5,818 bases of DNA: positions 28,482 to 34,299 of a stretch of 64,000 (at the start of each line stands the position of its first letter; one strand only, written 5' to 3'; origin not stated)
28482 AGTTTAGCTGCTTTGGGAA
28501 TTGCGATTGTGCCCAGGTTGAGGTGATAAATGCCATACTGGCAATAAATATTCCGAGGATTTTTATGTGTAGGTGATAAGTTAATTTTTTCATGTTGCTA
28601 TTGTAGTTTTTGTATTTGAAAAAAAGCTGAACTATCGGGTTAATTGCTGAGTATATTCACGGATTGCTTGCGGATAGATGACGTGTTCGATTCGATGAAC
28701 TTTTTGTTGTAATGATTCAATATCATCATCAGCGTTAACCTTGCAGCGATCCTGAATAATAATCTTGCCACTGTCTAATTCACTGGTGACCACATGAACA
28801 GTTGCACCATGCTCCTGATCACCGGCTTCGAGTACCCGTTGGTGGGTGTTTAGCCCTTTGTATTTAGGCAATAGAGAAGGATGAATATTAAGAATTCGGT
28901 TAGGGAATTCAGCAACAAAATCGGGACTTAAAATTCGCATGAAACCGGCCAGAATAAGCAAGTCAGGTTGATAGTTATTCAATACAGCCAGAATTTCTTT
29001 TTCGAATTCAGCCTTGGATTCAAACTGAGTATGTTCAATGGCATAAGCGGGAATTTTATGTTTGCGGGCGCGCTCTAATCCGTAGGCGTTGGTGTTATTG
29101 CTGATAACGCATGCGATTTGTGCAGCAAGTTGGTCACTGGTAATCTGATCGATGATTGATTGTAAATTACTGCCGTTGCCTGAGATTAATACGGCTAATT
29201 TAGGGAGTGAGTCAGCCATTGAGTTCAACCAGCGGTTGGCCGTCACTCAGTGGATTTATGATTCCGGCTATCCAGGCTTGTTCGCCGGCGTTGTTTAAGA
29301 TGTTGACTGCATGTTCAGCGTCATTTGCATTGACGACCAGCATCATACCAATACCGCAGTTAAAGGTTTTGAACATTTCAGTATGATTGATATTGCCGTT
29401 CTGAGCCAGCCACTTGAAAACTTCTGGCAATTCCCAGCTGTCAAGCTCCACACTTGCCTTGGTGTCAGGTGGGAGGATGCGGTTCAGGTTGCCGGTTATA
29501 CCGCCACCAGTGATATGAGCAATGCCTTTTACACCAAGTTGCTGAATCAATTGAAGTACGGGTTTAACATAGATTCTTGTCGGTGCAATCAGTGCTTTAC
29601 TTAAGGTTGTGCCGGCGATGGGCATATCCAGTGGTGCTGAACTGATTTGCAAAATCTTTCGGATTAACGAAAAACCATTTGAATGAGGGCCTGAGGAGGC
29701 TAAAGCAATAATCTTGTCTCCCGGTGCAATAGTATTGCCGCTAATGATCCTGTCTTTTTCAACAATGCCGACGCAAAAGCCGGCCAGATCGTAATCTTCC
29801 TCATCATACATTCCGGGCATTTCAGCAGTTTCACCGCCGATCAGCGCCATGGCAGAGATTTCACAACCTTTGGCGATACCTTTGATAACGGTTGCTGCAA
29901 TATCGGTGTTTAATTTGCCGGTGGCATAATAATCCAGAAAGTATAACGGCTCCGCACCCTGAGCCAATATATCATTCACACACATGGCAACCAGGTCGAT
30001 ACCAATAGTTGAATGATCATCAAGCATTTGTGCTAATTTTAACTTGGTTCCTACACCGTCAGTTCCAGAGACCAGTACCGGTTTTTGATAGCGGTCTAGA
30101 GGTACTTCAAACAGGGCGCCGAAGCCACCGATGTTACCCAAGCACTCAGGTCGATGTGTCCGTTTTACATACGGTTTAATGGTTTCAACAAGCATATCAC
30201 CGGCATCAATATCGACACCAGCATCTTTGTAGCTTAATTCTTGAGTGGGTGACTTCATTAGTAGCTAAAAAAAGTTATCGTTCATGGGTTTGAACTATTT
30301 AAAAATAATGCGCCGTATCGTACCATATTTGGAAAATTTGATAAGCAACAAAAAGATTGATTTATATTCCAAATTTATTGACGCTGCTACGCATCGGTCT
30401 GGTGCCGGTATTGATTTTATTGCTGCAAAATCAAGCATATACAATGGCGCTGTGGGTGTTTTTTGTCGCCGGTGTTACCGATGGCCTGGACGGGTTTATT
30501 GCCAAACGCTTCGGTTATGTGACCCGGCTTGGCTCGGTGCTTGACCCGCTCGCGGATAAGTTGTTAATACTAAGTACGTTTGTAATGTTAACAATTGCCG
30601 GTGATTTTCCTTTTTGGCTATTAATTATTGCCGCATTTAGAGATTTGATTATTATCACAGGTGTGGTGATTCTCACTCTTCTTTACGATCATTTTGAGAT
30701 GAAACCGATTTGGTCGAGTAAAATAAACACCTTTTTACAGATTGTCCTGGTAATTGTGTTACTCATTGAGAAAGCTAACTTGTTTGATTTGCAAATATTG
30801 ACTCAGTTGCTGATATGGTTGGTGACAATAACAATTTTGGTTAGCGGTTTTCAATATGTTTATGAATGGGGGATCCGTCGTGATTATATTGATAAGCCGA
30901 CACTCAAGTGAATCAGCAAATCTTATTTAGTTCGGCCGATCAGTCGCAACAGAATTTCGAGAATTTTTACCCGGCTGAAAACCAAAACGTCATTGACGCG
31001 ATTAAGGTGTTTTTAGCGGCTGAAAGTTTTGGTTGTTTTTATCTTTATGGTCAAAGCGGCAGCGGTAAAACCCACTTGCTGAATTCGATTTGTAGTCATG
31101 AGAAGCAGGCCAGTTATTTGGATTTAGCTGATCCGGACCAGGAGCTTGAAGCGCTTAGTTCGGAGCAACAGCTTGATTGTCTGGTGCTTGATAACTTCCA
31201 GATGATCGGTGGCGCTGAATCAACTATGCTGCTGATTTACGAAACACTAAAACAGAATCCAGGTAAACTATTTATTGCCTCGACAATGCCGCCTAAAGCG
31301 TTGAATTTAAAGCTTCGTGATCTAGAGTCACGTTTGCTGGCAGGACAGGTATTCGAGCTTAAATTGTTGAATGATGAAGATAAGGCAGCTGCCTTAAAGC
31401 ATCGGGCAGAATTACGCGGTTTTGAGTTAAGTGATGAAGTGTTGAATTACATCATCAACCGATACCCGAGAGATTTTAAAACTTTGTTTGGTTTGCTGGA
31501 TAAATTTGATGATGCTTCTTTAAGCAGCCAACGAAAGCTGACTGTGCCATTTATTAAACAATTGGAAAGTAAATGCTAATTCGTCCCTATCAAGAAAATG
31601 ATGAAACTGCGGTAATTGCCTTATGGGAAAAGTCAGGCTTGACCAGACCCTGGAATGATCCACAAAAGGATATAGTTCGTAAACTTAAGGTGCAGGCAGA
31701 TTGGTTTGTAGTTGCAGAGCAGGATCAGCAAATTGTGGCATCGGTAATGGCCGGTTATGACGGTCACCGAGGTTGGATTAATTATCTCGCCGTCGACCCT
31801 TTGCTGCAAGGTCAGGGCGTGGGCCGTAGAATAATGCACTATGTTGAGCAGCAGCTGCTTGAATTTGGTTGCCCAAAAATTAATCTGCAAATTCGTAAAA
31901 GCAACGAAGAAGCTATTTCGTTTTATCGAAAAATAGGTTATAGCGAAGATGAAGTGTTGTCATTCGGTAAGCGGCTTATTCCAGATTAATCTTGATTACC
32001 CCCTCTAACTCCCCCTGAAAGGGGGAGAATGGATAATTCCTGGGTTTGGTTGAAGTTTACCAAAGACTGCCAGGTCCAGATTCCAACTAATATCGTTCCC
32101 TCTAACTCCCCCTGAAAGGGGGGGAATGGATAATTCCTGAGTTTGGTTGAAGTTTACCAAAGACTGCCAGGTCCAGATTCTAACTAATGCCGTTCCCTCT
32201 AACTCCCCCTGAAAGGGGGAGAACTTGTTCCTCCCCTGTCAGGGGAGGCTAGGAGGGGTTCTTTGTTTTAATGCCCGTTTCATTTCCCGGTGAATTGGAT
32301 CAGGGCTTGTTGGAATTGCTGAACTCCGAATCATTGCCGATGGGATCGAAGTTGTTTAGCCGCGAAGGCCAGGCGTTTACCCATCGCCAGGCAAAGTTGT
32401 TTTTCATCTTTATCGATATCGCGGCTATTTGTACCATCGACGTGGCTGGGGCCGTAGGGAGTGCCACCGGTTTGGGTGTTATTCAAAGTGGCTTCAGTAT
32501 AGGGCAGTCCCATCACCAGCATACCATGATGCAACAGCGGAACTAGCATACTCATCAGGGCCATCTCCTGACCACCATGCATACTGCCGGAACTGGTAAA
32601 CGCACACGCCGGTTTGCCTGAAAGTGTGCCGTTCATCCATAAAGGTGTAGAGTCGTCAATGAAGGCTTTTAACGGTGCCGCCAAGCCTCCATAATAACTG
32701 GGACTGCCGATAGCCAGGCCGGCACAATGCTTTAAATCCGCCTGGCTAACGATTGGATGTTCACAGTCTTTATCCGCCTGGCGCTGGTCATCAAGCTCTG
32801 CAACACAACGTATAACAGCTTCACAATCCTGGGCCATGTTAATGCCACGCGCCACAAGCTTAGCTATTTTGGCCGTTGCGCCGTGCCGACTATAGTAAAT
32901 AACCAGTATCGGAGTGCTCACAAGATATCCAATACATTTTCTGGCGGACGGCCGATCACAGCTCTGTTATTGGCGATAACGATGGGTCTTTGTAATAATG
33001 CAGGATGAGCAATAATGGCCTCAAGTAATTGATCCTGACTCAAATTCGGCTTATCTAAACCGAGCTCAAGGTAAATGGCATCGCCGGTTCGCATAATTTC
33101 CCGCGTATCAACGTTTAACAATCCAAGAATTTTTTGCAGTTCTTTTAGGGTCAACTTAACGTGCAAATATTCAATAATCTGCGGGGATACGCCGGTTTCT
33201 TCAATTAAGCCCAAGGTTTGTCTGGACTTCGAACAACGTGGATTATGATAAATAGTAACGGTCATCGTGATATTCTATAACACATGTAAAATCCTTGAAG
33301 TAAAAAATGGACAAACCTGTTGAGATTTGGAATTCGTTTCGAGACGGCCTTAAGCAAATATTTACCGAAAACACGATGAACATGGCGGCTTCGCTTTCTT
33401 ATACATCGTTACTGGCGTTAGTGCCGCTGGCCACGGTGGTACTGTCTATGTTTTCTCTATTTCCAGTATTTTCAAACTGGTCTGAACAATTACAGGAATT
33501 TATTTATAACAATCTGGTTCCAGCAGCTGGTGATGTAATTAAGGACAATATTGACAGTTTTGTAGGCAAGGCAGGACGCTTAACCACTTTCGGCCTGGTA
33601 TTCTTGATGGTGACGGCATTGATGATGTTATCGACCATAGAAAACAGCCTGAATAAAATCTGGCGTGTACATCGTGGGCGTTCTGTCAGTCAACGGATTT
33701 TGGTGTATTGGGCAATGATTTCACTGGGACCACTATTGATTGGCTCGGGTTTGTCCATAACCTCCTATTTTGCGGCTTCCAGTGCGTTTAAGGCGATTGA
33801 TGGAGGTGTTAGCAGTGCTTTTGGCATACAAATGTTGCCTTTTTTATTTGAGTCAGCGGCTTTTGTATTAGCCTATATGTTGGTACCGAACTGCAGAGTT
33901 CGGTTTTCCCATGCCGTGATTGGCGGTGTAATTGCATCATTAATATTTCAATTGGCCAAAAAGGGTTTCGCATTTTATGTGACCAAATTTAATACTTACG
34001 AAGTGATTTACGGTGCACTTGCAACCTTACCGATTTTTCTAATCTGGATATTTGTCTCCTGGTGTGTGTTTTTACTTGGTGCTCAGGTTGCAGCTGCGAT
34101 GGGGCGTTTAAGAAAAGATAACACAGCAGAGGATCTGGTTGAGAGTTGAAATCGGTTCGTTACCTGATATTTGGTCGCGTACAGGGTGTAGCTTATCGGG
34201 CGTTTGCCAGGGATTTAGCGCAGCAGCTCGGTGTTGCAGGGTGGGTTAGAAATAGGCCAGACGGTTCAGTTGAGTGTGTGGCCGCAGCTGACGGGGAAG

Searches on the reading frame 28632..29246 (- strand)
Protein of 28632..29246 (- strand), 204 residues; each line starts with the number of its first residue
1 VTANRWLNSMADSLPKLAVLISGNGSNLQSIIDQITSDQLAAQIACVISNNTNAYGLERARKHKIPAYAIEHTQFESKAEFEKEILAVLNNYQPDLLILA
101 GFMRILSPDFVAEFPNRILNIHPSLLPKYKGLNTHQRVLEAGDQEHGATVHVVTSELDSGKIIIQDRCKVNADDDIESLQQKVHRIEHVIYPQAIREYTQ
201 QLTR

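Call 51: search_protein_families(library=ncbifam, max_evalue=1e-30, proteins=[window:28632-29246:-])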
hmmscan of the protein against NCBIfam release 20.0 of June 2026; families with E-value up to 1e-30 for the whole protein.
window:28632-29246:- (204 aa): 3 families
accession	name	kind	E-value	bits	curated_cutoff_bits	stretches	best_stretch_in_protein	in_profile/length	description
TIGR00639.1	PurN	equivalog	1.7e-72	243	150.1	1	16-203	2-189/192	phosphoribosylglycinamide formyltransferase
TIGR00655.1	PurU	equivalog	5.5e-42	144.3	285.95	1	9-199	79-266/280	formyltetrahydrofolate deformylase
NF004684.0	PRK06027.1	subfamily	4.3e-40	138.2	223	1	5-200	80-272/286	formyltetrahydrofolate deformylase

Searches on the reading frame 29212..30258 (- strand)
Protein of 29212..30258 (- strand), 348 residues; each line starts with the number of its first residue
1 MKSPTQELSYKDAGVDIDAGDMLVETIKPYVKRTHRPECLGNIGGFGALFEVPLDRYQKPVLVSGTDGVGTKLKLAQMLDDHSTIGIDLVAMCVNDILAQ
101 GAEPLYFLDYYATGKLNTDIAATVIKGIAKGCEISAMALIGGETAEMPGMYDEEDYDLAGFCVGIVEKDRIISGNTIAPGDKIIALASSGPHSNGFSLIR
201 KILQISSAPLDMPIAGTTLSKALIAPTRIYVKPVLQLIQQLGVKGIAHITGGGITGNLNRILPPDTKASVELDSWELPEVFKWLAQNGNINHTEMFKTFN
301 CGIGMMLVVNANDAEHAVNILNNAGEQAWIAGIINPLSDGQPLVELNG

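Call 51: search_protein_families(library=ncbifam, max_evalue=1e-30, proteins=[window:29212-30258:-])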
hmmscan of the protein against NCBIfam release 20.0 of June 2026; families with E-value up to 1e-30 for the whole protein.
window:29212-30258:- (348 aa): 1 family
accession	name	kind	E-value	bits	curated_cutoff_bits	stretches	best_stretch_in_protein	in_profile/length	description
TIGR00878.1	purM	equivalog_domain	5.9e-137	456.3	236.35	1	8-334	1-329/332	phosphoribosylformylglycinamidine cyclo-ligase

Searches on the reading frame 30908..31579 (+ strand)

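Call 51: search_protein_families(library=ncbifam, max_evalue=1e-30, proteins=[window:30908-31579:+])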
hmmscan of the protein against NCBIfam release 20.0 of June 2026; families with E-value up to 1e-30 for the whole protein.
window:30908-31579:+ (223 aa): 2 families
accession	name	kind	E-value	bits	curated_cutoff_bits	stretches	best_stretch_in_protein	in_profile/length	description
TIGR03420.1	DnaA_homol_Hda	equivalog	1.4e-60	204.6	194.8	1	4-219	1-224/226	DnaA regulatory inactivator Hda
NF005982.0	PRK08084.1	equivalog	4.6e-48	163.8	268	1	15-219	19-232/235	DnaA inactivator Hda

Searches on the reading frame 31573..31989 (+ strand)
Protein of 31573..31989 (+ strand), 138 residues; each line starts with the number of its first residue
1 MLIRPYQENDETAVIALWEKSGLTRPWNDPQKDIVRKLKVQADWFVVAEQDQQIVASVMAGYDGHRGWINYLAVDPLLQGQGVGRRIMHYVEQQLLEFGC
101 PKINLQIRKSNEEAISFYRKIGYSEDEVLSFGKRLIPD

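Call 51: search_protein_families(library=ncbifam, max_evalue=1e-30, proteins=[window:31573-31989:+])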
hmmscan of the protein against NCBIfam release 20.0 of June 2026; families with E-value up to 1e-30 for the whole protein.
window:31573-31989:+ (138 aa): 1 family
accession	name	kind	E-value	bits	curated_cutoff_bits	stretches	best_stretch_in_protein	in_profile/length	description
NF002959.0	PRK03624.1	equivalog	5.4e-56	188.4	124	1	1-137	7-143/147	GNAT family acetyltransferase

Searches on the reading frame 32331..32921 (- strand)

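Call 51: search_protein_families(library=ncbifam, max_evalue=1e-30, proteins=[window:32331-32921:-])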
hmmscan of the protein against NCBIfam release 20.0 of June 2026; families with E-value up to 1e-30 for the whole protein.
window:32331-32921:- (196 aa): 2 families
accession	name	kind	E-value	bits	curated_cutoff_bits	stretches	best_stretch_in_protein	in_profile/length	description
NF002999.0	PRK03767.1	equivalog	1e-40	139.7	141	1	5-192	4-199/200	NAD(P)H:quinone oxidoreductase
TIGR01755.1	flav_wrbA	equivalog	3.6e-35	121.7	132.5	1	5-190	3-196/197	NAD(P)H:quinone oxidoreductase type IV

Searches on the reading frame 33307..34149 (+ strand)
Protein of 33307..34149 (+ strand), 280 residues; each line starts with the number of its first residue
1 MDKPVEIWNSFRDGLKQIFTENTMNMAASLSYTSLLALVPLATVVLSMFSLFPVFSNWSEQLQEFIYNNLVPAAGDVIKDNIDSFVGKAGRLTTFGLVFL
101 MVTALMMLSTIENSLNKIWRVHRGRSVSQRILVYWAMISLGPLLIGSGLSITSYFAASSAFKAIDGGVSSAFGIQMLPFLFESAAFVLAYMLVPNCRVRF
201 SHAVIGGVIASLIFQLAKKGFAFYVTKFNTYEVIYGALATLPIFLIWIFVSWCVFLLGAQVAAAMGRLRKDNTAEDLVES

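Call 51: search_protein_families(library=ncbifam, max_evalue=1e-30, proteins=[window:33307-34149:+])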
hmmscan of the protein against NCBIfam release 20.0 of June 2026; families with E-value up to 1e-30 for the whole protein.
window:33307-34149:+ (280 aa): 3 families
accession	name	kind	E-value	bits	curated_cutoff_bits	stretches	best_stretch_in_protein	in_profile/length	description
NF002457.0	PRK01637.1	equivalog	3.2e-92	308.8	307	1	8-275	16-284/295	virulence factor BrkB family protein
NF003256.0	PRK04214.1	equivalog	1.1e-83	281.5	500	1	18-274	27-282/412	ribonuclease BN/unknown domain fusion protein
TIGR00765.1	yihY_not_rbn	subfamily_domain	2.5e-74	250.3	73.15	1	11-266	2-257/259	YihY family inner membrane protein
